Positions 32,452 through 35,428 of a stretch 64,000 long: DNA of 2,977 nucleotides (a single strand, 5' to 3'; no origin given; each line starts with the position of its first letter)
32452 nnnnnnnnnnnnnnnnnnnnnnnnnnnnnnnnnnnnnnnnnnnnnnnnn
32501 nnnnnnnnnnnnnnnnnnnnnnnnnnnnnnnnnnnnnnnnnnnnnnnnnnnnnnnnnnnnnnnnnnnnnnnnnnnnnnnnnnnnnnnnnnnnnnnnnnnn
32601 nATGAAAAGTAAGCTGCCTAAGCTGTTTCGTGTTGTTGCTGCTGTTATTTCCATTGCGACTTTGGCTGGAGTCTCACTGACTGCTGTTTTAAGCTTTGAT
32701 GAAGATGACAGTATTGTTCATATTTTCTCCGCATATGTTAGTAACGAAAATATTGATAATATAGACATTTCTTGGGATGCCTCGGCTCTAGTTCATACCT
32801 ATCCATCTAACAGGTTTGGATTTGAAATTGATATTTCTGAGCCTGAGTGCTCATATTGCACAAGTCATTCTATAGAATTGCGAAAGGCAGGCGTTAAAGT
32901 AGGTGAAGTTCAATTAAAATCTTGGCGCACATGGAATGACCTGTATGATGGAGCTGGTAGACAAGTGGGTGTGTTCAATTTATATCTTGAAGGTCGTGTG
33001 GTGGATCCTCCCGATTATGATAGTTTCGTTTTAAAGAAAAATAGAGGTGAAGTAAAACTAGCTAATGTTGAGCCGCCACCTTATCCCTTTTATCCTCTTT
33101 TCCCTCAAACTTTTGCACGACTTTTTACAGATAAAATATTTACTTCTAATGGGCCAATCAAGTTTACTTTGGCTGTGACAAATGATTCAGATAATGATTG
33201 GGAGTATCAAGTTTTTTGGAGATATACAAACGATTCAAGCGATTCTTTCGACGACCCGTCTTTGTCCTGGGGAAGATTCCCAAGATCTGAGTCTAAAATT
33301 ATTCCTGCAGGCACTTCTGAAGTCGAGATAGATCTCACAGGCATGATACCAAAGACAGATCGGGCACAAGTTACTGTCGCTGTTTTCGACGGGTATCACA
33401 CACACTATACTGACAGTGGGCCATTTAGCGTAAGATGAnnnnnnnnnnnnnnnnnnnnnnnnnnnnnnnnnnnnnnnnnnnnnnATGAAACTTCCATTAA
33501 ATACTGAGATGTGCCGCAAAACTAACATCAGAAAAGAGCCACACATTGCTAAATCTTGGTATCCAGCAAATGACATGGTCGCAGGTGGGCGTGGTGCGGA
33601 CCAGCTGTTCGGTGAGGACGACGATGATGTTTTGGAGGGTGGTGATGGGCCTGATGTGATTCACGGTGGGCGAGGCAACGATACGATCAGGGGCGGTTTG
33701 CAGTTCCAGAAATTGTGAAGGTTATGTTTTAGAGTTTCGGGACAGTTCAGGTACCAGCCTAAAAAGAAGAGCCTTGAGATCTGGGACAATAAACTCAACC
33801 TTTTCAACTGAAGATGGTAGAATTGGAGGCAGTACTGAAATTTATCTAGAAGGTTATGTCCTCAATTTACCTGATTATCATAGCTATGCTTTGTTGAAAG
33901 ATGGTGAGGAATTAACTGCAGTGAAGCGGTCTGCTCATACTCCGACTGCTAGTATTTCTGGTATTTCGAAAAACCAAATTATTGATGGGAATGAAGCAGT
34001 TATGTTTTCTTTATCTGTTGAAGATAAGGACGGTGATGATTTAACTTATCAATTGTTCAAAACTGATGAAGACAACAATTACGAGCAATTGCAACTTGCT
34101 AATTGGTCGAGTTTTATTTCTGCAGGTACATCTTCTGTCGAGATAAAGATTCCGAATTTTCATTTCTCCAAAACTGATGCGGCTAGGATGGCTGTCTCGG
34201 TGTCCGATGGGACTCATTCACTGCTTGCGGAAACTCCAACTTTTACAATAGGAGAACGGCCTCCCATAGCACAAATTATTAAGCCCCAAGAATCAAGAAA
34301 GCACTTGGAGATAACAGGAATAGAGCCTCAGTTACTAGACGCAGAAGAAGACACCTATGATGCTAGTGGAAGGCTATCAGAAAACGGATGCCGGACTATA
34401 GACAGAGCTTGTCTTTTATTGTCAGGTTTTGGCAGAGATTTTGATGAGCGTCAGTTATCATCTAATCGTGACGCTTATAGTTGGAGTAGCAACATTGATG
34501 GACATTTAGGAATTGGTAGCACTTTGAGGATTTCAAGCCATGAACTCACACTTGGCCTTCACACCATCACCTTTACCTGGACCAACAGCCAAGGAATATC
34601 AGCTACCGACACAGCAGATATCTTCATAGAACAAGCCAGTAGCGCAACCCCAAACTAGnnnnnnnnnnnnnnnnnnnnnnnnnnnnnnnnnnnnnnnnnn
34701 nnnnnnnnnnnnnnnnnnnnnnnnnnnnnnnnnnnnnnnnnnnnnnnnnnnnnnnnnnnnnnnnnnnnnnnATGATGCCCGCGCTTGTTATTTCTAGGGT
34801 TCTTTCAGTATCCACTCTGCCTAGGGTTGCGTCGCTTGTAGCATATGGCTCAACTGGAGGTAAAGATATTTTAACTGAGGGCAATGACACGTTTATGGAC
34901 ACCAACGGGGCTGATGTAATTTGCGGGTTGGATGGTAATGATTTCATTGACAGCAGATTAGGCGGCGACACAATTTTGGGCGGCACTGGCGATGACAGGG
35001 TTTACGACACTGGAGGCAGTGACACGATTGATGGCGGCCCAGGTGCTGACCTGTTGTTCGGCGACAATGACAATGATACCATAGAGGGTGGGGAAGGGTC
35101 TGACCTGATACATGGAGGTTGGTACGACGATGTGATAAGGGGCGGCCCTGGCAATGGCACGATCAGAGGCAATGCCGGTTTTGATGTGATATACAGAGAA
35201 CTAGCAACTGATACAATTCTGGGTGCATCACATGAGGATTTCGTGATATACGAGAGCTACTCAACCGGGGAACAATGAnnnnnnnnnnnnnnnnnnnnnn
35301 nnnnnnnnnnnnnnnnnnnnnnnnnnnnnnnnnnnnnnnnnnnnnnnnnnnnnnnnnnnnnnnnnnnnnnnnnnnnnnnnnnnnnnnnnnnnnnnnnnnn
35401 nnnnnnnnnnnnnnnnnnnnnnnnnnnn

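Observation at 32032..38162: AT-rich ~6-kb island of four tandem two-gene modules (beta-roll protein + membrane-anchored protein) with no mobility genes, inserted downstream of lysS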

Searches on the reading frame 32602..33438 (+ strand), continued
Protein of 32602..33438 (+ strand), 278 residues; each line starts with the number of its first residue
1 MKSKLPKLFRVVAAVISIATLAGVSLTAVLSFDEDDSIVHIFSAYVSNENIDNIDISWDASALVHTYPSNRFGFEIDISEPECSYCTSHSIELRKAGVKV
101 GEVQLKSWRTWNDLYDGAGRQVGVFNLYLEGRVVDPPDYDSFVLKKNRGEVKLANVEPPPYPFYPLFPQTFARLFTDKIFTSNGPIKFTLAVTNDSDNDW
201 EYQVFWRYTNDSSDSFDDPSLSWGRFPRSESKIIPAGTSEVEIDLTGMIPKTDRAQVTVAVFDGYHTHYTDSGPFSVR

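Call 50: find_related_loci(query=A7, collection=genome_contigs, flank=6000)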
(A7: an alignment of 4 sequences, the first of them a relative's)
Query A7 (343 aa) in genome_contigs; peptide patterns used: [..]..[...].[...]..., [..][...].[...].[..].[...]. (x = any residue, [..] = any of these).
288 stretches matched a pattern; 36 encode a relative of the query (tblastn E <= 1e-3); 36 distinct loci.
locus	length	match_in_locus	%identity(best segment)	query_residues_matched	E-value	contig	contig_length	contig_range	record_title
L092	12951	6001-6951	37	19-339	2e-53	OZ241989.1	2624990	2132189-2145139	MAG: Candidatus Hopanoidivoransaceae bacterium isolate 4e48f197-6913-473f-9839-f04b09fc39a1 genome assembly, chromosome:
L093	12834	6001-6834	39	82-339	3e-49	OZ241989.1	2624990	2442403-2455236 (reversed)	MAG: Candidatus Hopanoidivoransaceae bacterium isolate 4e48f197-6913-473f-9839-f04b09fc39a1 genome assembly, chromosome:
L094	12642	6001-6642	44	43-252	1e-46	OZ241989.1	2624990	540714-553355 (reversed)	MAG: Candidatus Hopanoidivoransaceae bacterium isolate 4e48f197-6913-473f-9839-f04b09fc39a1 genome assembly, chromosome:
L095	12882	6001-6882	35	49-341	8e-46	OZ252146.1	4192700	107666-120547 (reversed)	MAG: Candidatus Aldehydirespirator sp. isolate fd067d44-95a4-4330-b63d-26ca3bb23c52 genome assembly, chromosome: 1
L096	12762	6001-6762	34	80-338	7e-30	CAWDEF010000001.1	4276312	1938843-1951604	MAG: uncultured Acidobacteriota bacterium isolate MFD04944.bin.1.1 genome assembly, contig: contig_18256, whole genome s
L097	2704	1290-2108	30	58-338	9e-29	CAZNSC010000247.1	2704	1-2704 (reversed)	MAG TPA_asm: uncultured Dehalococcoidales bacterium isolate binchicken_co294_13 genome assembly, contig: NODE_30498_leng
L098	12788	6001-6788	37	79-338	4e-31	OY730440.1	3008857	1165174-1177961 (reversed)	MAG: Acidimicrobiales bacterium isolate 66a0c705-35f1-4a73-9d13-6e1e10a8c2cc genome assembly, chromosome: 1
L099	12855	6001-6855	28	48-338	4e-25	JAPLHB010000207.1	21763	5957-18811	MAG: Chloroflexota bacterium isolate LacPavin_0920_WC70_MAG_64_18 LacPavin_0920_WC70_scaffold_1593847, whole genome shot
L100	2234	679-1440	32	76-338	2e-24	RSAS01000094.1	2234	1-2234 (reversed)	MAG: Candidatus Viridilinea halotolerans isolate Chok-6 NODE_4164_length_2234_cov_9.805415, whole genome shotgun sequenc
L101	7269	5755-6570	29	62-339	3e-24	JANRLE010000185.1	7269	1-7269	MAG: Bryobacteraceae bacterium isolate bins.48 k141_108124, whole genome shotgun sequence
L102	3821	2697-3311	34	132-340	4e-24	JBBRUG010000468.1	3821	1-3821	MAG: Chloroflexales bacterium isolate La3_concoct.174 La3_concoct.174_K_3135728_L_3821_cov_12.0000, whole genome shotgun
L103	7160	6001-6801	26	75-340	2e-23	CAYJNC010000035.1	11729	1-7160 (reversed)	MAG TPA_asm: uncultured Christensenellaceae bacterium isolate ERP123703_co4_49 genome assembly, contig: NODE_3295_length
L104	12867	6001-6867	27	35-338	6e-23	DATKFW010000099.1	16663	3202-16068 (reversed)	MAG TPA_asm: Candidatus Baltobacteraceae bacterium isolate SMAG_U14535 k141_133769, whole genome shotgun sequence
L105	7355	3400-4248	28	55-338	9e-23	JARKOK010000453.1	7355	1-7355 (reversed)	MAG: Aggregatilineales bacterium isolate D137_maxbin.019 k141_143206, whole genome shotgun sequence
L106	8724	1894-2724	24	54-340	7e-22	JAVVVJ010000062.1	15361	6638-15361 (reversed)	MAG: Clostridia bacterium isolate CGS10Y2-bin76 NODE_3713_length_15361_cov_8.989285, whole genome shotgun sequence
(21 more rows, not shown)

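Call 57: search_protein_families(library=ncbifam, proteins=[window:32602-33438:+, P0005, L001:73-3816:+, L088:3725-4603:+], max_evalue=0.01)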
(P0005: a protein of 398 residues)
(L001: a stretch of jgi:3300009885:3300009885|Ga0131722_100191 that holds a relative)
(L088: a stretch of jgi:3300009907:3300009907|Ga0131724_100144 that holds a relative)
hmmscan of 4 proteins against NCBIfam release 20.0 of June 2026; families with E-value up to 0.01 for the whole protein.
window:32602-33438:+ (278 aa): 0 families

P0005 (398 aa): 0 families

L001:73-3816:+ (1247 aa): 9 families
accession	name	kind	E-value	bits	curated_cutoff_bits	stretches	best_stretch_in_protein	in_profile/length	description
NF033943.0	RTX_toxin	subfamily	8.3e-29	100.4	1000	2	1073-1199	671-798/930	RTX family hemolysin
NF046115.1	Ca_rpt_SMc04171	equivalog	1.7e-20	73.7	625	2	1061-1144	404-487/574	SMc04171 family calcium-binding repeat protein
NF033203.1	entero_EhxA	exception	9.3e-20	70.4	2000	2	1068-1169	717-818/997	enterohemolysin EhxA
NF053766.1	ZapA_metallo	exception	1.2e-19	70.7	940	3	1062-1126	321-385/483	ZapA family metalloprotease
NF035945.1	Zn_serralysin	subfamily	4.3e-18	65.7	500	5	1062-1118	310-366/462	serralysin family metalloprotease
NF012211.1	tand_rpt_95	domain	6.1e-10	38.9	90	1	994-1065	13-82/98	tandem-95 repeat protein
NF050046.1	PueAB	exception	1.4e-08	33.7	670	2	1182-1219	372-409/616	polyurethane esterase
NF052454.1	BtaGlycanEglC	equivalog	0.00046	19.2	700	1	1174-1226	104-158/459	endo-1,3-1,4-beta-glycanase EglC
NF038112.1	myxo_dep_M36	subfamily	0.0039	14.3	1500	1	774-987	1280-1487/1604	myxosortase-dependent M36 family metallopeptidase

L088:3725-4603:+ (292 aa): 8 families
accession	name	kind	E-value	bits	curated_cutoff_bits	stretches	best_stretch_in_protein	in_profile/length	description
NF046115.1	Ca_rpt_SMc04171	equivalog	6.4e-17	61.9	625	1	183-271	399-487/574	SMc04171 family calcium-binding repeat protein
NF033943.0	RTX_toxin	subfamily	9e-14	50.6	1000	1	188-285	695-802/930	RTX family hemolysin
NF033203.1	entero_EhxA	exception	9.1e-10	37.3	2000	1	216-282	720-786/997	enterohemolysin EhxA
NF053766.1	ZapA_metallo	exception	1.9e-09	37.1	940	2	229-286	334-391/483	ZapA family metalloprotease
NF050046.1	PueAB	exception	6.7e-08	31.4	670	2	191-236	371-416/616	polyurethane esterase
NF035945.1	Zn_serralysin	subfamily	1.1e-06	28.1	500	2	187-236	319-366/462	serralysin family metalloprotease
NF052454.1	BtaGlycanEglC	equivalog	0.00029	19.9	700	0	184-238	88-140/459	endo-1,3-1,4-beta-glycanase EglC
NF038330.1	adhesin_SclA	exception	0.0086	15.7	400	1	186-278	106-201/405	LPXTG-anchored collagen-like adhesin Scl1/SclA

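Call 58: search_protein_families(library=padloc, proteins=[window:32602-33438:+, P0005, L001:73-3816:+, L088:3725-4603:+], max_evalue=0.01)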
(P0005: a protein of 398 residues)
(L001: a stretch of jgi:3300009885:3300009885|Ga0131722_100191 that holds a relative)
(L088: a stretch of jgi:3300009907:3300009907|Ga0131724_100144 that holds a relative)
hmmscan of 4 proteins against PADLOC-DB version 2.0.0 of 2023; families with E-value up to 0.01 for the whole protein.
window:32602-33438:+ (278 aa): 0 families

P0005 (398 aa): 0 families

L001:73-3816:+ (1247 aa): 0 families

L088:3725-4603:+ (292 aa): 0 families

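Call 72: find_encoding_contigs(protein=P0004, flank=8000, max_places=4)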
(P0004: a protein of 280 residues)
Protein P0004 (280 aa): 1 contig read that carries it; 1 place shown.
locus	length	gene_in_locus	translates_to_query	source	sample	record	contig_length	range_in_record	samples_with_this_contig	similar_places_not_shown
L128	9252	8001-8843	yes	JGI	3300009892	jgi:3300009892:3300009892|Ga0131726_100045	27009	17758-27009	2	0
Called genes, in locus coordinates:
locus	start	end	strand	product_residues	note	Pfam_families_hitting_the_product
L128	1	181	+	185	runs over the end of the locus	-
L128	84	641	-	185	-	-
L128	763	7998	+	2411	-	-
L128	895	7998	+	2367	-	-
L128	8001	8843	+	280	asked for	-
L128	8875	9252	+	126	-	?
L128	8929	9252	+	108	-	?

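Call 73: find_encoding_contigs(protein=P0006, flank=8000, max_places=4)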
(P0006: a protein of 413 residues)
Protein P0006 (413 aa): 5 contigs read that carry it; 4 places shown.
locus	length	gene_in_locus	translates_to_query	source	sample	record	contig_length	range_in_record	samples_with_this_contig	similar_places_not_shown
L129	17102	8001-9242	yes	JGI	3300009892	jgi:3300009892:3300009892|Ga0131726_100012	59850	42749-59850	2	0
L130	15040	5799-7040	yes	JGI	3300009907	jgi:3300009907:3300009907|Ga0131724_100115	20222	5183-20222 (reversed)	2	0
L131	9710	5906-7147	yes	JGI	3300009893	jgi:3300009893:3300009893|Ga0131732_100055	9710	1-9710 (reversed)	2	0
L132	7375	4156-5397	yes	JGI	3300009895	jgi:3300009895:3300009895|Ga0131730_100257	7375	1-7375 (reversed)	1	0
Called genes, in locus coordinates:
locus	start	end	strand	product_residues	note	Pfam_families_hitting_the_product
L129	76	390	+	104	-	-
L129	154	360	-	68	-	PF07927:HicA_toxin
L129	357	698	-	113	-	PF15919:HicB_lk_antitox (weak)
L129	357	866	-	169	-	PF15919:HicB_lk_antitox (faint)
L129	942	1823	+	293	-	PF01513:NAD_kinase, PF20143:NAD_kinase_C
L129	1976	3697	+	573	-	PF13476:AAA_23 (weak), PF02463:SMC_N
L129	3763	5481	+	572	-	PF06418:CTP_synth_N, PF00117:GATase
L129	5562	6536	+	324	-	PF02899:Phage_int_SAM_1, PF00589:Phage_integrase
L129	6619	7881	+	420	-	PF04909:Amidohydro_2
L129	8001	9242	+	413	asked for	-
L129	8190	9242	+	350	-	-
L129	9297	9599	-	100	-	-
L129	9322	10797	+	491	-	-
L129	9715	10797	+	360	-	-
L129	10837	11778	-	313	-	PF00579:tRNA-synt_1b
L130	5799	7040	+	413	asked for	-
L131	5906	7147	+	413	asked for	-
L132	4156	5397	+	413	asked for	-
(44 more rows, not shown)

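Call 79: search_protein_families(library=pfam, proteins=[L128:763-7998:+, L128:84-641:-, L088:3725-4603:+, L087:3431-4339:+], max_evalue=0.01)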
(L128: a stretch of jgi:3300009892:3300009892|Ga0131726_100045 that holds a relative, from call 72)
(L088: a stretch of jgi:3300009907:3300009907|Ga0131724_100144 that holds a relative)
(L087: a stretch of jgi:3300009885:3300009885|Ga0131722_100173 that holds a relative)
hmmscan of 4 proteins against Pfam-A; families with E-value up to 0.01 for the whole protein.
L128:763-7998:+ (2411 aa): 3 families
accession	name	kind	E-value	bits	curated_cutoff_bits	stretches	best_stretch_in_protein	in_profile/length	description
PF00353.25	HemolysinCabind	-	2.3e-31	107.8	23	6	2322-2357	1-36/36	RTX calcium-binding nonapeptide repeat (4 copies)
PF17963.7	Big_9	-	3.9e-07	31.3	23.6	1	2142-2231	1-88/89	Bacterial Ig domain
PF17803.7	Cadherin_4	-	0.00044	21.2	25.1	1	2132-2190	1-62/71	Bacterial cadherin-like domain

L128:84-641:- (185 aa): 0 families

L088:3725-4603:+ (292 aa): 1 family
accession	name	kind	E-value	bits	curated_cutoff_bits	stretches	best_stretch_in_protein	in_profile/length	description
PF00353.25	HemolysinCabind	-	2.1e-29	101.5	23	5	203-237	2-36/36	RTX calcium-binding nonapeptide repeat (4 copies)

L087:3431-4339:+ (302 aa): 1 family
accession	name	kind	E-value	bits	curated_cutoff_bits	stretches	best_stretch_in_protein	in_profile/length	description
PF00353.25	HemolysinCabind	-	2e-19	69.6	23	3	230-265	1-36/36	RTX calcium-binding nonapeptide repeat (4 copies)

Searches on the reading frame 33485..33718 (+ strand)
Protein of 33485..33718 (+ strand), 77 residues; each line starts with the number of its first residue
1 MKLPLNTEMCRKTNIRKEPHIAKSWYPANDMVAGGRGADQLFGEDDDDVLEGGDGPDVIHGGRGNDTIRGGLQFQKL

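Call 3: search_protein_families(library=pfam, proteins=[window:33485-33718:+], max_evalue=1)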
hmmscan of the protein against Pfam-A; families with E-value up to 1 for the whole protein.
window:33485-33718:+ (77 aa): 1 family
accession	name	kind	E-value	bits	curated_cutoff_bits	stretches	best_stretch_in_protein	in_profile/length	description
PF00353.25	HemolysinCabind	-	1.4e-14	54.1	23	2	42-72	1-31/36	RTX calcium-binding nonapeptide repeat (4 copies)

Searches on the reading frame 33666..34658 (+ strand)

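Call 3: search_protein_families(library=pfam, proteins=[window:33666-34658:+], max_evalue=1)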
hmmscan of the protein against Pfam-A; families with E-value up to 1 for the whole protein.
window:33666-34658:+ (330 aa): 3 families
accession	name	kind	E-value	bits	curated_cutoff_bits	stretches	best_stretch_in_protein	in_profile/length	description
PF02010.21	REJ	-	0.0012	17.9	25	1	88-184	199-300/452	REJ domain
PF21312.3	ORC1_wHTH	-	0.22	12.2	24.3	1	118-181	46-109/114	Origin recognition complex subunit 1 C-terminal winged HTH domain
PF19077.6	Big_13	-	0.32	11.9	27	0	94-148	11-65/102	Bacterial Ig-like domain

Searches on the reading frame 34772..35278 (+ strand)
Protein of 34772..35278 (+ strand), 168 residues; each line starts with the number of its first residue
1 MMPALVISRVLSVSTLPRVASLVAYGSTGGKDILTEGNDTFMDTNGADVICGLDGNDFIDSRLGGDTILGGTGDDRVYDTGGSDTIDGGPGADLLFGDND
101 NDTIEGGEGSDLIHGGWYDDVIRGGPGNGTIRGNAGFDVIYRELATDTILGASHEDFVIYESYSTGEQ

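Call 3: search_protein_families(library=pfam, proteins=[window:34772-35278:+], max_evalue=1)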
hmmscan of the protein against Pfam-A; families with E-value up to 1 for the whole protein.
window:34772-35278:+ (168 aa): 1 family
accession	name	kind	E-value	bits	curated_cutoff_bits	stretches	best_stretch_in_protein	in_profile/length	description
PF00353.25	HemolysinCabind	-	2.2e-23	82.3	23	6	70-104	2-36/36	RTX calcium-binding nonapeptide repeat (4 copies)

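Call 57: search_protein_families(library=ncbifam, proteins=[window:34772-35278:+], max_evalue=0.01)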
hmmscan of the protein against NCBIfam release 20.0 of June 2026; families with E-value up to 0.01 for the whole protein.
window:34772-35278:+ (168 aa): 6 families
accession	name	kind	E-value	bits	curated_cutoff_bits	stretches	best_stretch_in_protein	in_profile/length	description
NF033943.0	RTX_toxin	subfamily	7.7e-12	44.2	1000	1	35-162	675-803/930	RTX family hemolysin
NF046115.1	Ca_rpt_SMc04171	equivalog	1.9e-10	40.6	625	2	35-95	7-67/574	SMc04171 family calcium-binding repeat protein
NF053766.1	ZapA_metallo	exception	8.7e-10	38.2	940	2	106-164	335-393/483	ZapA family metalloprotease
NF035945.1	Zn_serralysin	subfamily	6.6e-08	32.1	500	2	115-164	324-373/462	serralysin family metalloprotease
NF033203.1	entero_EhxA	exception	7.4e-08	31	2000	1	37-161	710-834/997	enterohemolysin EhxA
NF050046.1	PueAB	exception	1.7e-06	26.8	670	2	45-95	367-417/616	polyurethane esterase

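Call 58: search_protein_families(library=padloc, proteins=[window:34772-35278:+], max_evalue=0.01)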
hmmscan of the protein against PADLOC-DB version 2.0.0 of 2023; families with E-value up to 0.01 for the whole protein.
window:34772-35278:+ (168 aa): 0 families
